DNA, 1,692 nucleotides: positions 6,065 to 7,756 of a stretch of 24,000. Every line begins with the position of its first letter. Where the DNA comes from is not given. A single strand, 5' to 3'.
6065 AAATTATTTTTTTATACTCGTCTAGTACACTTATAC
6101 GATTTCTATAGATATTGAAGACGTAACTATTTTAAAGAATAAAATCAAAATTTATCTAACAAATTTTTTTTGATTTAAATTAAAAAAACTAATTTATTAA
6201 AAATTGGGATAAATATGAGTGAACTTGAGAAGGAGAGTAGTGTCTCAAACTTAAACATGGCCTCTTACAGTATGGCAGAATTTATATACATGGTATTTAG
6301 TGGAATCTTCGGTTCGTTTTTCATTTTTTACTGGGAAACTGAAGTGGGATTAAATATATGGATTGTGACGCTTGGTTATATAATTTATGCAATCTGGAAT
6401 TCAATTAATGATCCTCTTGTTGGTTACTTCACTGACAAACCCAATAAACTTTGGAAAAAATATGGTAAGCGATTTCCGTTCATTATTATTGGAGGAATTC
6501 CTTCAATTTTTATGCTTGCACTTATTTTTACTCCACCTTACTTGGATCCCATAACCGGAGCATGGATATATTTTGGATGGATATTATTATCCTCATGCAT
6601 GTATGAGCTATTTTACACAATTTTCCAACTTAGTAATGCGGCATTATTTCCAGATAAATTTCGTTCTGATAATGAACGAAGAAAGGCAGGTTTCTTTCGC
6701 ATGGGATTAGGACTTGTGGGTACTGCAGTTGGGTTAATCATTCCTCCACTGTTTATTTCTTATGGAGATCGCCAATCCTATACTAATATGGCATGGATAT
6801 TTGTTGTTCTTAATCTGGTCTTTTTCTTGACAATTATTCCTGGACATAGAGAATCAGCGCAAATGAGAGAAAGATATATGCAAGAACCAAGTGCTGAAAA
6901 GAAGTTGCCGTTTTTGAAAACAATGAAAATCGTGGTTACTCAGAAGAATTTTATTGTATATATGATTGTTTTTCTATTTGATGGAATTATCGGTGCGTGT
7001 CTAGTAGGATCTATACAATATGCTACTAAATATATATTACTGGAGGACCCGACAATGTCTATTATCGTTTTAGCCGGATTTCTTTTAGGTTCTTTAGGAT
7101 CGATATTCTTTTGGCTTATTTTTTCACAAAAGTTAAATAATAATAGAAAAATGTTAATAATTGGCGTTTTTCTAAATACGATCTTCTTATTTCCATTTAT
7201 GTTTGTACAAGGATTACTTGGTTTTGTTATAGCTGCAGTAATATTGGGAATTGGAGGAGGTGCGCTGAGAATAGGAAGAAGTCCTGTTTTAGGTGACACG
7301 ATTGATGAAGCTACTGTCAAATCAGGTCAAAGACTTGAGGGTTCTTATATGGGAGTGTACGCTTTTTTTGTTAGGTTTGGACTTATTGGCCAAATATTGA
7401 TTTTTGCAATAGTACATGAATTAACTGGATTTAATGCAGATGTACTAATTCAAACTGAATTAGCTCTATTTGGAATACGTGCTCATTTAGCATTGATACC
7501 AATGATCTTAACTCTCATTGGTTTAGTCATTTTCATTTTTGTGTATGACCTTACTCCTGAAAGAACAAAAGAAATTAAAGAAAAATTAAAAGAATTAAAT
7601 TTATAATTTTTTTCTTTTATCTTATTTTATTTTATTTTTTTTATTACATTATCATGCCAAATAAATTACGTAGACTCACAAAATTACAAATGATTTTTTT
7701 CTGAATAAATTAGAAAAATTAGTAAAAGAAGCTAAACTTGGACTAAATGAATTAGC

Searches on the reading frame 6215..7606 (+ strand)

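Call 5: search_protein_families(library=pfam, proteins=[window:6215-7606:+], max_evalue=0.1)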
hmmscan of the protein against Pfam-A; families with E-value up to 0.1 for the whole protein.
window:6215-7606:+ (463 aa): 2 families
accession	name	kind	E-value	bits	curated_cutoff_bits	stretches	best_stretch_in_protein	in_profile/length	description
PF13347.12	MFS_2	-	3.5e-54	184.4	27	1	17-447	1-426/427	MFS/sugar transport protein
PF07690.21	MFS_1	-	7.5e-16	58.4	33.4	2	21-389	4-342/347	Major Facilitator Superfamily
